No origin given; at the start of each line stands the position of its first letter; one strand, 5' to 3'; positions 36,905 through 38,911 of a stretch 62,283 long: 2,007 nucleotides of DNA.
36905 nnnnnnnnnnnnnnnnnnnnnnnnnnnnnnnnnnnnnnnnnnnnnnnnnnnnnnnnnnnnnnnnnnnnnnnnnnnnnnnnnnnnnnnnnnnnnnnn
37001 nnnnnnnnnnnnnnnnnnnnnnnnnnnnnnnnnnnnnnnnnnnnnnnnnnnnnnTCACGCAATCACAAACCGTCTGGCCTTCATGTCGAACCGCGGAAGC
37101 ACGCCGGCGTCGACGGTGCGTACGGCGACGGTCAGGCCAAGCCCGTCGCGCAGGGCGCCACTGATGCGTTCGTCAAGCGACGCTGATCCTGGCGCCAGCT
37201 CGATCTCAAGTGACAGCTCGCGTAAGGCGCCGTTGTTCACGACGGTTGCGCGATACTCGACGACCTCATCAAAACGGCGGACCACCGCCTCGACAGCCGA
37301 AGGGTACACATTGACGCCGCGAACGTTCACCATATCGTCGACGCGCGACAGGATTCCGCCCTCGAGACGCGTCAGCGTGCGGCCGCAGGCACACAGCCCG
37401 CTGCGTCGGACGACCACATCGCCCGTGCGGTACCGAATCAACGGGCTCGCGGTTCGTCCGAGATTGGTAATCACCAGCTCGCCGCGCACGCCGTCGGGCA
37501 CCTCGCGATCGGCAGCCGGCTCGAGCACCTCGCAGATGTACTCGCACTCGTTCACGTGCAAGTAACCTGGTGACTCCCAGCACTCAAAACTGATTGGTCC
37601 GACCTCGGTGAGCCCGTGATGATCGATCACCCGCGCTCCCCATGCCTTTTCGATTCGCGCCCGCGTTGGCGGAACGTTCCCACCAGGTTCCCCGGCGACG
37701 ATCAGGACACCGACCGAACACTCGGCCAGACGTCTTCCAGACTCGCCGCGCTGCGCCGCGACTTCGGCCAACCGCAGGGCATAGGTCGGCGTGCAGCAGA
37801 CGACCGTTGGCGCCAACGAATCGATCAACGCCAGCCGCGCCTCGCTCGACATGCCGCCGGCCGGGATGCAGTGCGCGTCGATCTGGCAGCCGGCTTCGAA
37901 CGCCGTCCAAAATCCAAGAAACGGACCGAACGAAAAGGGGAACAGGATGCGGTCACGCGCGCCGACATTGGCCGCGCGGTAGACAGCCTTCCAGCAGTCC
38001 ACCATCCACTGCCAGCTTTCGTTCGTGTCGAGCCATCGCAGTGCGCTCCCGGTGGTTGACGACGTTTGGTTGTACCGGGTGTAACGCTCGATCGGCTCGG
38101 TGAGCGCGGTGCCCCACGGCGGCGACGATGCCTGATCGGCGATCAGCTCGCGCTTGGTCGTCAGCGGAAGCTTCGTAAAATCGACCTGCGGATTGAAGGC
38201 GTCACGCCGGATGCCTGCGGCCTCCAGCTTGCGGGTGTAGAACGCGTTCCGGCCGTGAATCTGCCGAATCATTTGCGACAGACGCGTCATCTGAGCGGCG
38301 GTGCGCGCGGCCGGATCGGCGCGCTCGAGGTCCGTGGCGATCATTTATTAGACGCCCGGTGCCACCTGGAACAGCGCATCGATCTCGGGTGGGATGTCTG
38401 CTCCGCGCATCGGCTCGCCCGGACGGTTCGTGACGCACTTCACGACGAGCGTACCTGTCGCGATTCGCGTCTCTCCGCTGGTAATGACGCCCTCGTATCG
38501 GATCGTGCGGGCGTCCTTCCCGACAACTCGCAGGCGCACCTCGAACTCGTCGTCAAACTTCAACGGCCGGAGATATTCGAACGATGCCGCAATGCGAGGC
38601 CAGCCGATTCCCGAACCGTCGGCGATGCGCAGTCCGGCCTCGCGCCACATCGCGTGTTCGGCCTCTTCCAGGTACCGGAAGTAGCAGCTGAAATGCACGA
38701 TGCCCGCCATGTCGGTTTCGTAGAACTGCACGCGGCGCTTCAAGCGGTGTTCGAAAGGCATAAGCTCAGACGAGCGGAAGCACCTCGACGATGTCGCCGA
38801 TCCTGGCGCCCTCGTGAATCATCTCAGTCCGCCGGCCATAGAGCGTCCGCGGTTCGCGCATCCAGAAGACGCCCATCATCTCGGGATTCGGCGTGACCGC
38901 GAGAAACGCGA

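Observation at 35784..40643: Translationally coupled operon: HemN-like radical SAM, UbiC-like chorismate lyase, 4HBT thioesterase, PaaK-like ligase and an exported propeller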

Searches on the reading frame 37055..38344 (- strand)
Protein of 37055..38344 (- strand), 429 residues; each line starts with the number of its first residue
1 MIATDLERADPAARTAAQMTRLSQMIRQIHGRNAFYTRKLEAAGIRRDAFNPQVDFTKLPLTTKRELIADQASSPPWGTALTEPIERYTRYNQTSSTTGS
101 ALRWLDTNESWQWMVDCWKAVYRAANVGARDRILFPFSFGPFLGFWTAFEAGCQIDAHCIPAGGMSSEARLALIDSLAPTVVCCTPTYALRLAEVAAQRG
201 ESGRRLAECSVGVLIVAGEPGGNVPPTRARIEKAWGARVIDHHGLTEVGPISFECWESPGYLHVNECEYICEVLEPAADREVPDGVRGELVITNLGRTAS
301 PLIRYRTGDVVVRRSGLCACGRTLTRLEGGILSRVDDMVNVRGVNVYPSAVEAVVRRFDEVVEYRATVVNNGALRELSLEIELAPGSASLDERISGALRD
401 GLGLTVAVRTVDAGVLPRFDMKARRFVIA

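Call 3: search_protein_families(library=pfam, proteins=[window:37055-38344:-], max_evalue=0.01)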
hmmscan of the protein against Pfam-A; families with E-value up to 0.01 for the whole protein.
window:37055-38344:- (429 aa): 2 families
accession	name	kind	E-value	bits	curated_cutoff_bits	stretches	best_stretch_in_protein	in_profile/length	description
PF14535.12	AMP-binding_C_2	-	4.2e-13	49.8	25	1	343-427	1-93/96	AMP-binding enzyme C-terminal domain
PF00501.34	AMP-binding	-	5.4e-10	39.1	29.9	1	107-293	183-375/384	AMP-binding enzyme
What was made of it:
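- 37055..38344 (-): PaaK-like adenylate-forming (aryl/acyl-CoA) ligase, 429 aa. AMP-binding plus AMP-binding_C_2 (call 3).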

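Call 4: search_protein_families(library=ncbifam, proteins=[window:37055-38344:-], max_evalue=0.01)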
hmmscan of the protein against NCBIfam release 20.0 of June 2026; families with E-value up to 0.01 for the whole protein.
window:37055-38344:- (429 aa): 20 families
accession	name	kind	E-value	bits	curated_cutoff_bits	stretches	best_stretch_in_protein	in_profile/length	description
NF041878.1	paak_haloarch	equivalog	1.1e-62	212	700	1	5-402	4-393/427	phenylacetate--CoA ligase PaaK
TIGR02155.1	PA_CoA_ligase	equivalog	2.5e-58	197.6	646.3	1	13-427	7-419/422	phenylacetate--CoA ligase PaaK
NF053551.1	FlxY_rubin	equivalog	6.1e-37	127.3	520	1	15-420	10-409/424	flexirubin biosynthesis putative acyl-CoA ligase FlxY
NF045666.1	DVU1553_fam_AMP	equivalog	6.2e-37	127.4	300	1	8-328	17-325/331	DVU_1553 family AMP-dependent CoA ligase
NF041217.1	BagE_FevW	exception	7.2e-27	94.4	800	1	16-420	15-396/424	bagremycin/ferroverdin synthetase BagE/FevW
TIGR03335.1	F390_ftsA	equivalog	7.6e-22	77.6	458.7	1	21-354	21-348/445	coenzyme F390 synthetase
TIGR02304.1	aden_form_hyp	equivalog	9e-07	28.2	251.9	1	290-371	282-368/430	F390 synthetase-related protein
NF006167.0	PRK08308.1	equivalog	2.8e-06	26.5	513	1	332-363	310-341/414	acyl-CoA synthetase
NF004509.1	PRK05850.1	subfamily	5.6e-06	24.9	775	1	87-199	23-132/578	fatty-acid--AMP ligase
TIGR01733.1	AA-adenyl-dom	subfamily_domain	6.6e-06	25.2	317.4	0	304-362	357-405/409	amino acid adenylation domain-containing protein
NF004229.0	PRK05677.1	subfamily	1.1e-05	24.1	879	1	231-372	346-492/563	long-chain-fatty-acid--CoA ligase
NF009071.0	PRK12406.1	subfamily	2e-05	23.2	701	1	167-404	233-472/510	acyl-CoA synthetase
NF006523.0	PRK08974.1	equivalog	2e-05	22.9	884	1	231-373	345-492/561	long-chain-fatty-acid--CoA ligase FadD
NF004114.0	PRK05605.1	equivalog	3.2e-05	22.5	766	1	227-364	354-498/575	long-chain-fatty-acid--CoA ligase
NF004837.0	PRK06187.1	subfamily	9.8e-05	20.8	476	1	332-363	419-450/531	long-chain-fatty-acid--CoA ligase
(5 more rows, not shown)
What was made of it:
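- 37055..38344 (-): PaaK models score 212/700 and 198/646, so it is not an equivalog (call 4).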

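Call 47: search_solved_structures(query=window:37055-38344:-, max_evalue=0.00001)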
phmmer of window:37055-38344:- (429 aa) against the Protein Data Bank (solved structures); distinct sequences matched with E-value up to 0.00001: 9.
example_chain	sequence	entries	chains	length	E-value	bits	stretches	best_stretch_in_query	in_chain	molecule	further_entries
6hdw_A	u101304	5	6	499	1.7e-51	178.7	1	11-427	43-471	2-hydroxyisobutyryl-CoA synthetase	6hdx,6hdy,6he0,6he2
2y27_A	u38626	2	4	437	1.5e-43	152.6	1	6-426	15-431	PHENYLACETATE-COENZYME A LIGASE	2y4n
4r1l_A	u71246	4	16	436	5.4e-43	150.7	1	17-425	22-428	Phenylacetate-coenzyme A ligase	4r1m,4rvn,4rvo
2y4o_A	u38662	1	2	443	9.9e-39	136.6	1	7-397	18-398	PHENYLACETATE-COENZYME A LIGASE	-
6wuq_A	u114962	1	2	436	1.2e-21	80.4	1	10-355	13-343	AjiA1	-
9s3l_A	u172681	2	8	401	5.8e-21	78.1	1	53-387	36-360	Phenylacetate-CoA ligase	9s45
6siw_A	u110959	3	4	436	1.4e-15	60.4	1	11-326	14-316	PaaK-like ligase (AMP-dependent synthetase and ligase) | AMP-dependent synthetase and ligase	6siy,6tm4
6siw_B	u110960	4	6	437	1.4e-15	60.3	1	11-326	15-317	PaaK-like ligase (AMP-dependent synthetase and ligase) | AMP-dependent synthetase and ligase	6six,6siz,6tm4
3lax_A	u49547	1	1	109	8.5e-06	28.2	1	333-425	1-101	Phenylacetate-coenzyme A ligase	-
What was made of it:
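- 37055..38344 (-): Best PDB hits are 2-hydroxyisobutyryl-CoA synthetase and PaaK (call 47).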

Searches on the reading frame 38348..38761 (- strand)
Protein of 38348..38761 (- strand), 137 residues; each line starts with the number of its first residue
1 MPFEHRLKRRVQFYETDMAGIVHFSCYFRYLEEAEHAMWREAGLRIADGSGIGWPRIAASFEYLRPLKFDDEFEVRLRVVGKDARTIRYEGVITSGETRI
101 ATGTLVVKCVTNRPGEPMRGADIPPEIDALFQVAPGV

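Call 3: search_protein_families(library=pfam, proteins=[window:38348-38761:-], max_evalue=0.01)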
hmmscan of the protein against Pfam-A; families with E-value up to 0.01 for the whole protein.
window:38348-38761:- (137 aa): 2 families
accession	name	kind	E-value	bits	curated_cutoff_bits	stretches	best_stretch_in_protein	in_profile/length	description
PF13279.12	4HBT_2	-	3.1e-14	53.9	25.5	1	11-129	1-120/122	Thioesterase-like superfamily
PF03061.28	4HBT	-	1.2e-09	38.8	20.6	1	20-99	2-76/79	Thioesterase superfamily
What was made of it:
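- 38348..38761 (-): 4HBT/YbgC-type hotdog thioesterase, 137 aa. 4HBT_2 54 bits and 4HBT 39 bits (call 3).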

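Call 4: search_protein_families(library=ncbifam, proteins=[window:38348-38761:-], max_evalue=0.01)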
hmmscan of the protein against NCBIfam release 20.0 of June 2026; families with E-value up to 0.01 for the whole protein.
window:38348-38761:- (137 aa): 4 families
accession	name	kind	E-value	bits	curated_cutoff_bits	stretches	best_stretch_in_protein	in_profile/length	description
TIGR00051.1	TIGR00051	subfamily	4.9e-15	55.9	68.7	1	8-112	1-108/117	YbgC/FadM family acyl-CoA thioesterase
TIGR02799.1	thio_ybgC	equivalog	3.6e-14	53.1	141.35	1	5-127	1-123/126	tol-pal system-associated acyl-CoA thioesterase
NF008065.0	PRK10800.1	equivalog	1.3e-05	25.3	185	1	8-114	9-118/134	tol-pal system-associated acyl-CoA thioesterase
NF047424.1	MenI_Staph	exception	0.0011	18.8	225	1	11-126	10-128/148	1,4-dihydroxy-2-naphthoyl-CoA hydrolase MenI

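Call 61: search_solved_structures(query=window:38348-38761:-, max_evalue=0.001)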
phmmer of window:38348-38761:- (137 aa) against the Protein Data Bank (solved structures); distinct sequences matched with E-value up to 0.001: 12.
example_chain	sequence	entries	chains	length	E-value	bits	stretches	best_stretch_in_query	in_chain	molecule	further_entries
2egi_A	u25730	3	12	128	1.3e-14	57.5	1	1-101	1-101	Hypothetical protein aq_1494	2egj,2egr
1z54_A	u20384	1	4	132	1.1e-07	35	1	8-93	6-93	probable thioesterase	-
5wh9_A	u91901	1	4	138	3.4e-07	33.5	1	10-80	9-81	4-hydroxybenzoyl-CoA thioesterase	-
5v10_A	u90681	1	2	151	5.8e-06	29.4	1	2-134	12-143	Uncharacterized protein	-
2gf6_A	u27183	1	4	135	9.5e-06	28.8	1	7-112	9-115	Conserved hypothetical protein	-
2av9_A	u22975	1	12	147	7.8e-05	25.8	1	11-127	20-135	Thioesterase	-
2o5u_A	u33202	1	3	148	8e-05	25.8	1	11-127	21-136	Thioesterase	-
2o6b_A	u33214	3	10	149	8.1e-05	25.7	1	11-127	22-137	THIOESTERASE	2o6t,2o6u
2cye_A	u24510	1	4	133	0.00027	24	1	4-108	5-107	Putative thioesterase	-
3hm0_A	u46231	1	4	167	0.00041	23.5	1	5-119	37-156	Probable Thioesterase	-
1s5u_A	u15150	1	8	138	0.00054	23.1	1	9-115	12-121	Protein ybgC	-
5kl9_A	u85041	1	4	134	0.00056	23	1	9-114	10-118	Acyl-CoA thioester hydrolase YbgC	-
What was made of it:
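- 38348..38761 (-): PDB hits include a 4-hydroxybenzoyl-CoA thioesterase, 5wh9 (call 61).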
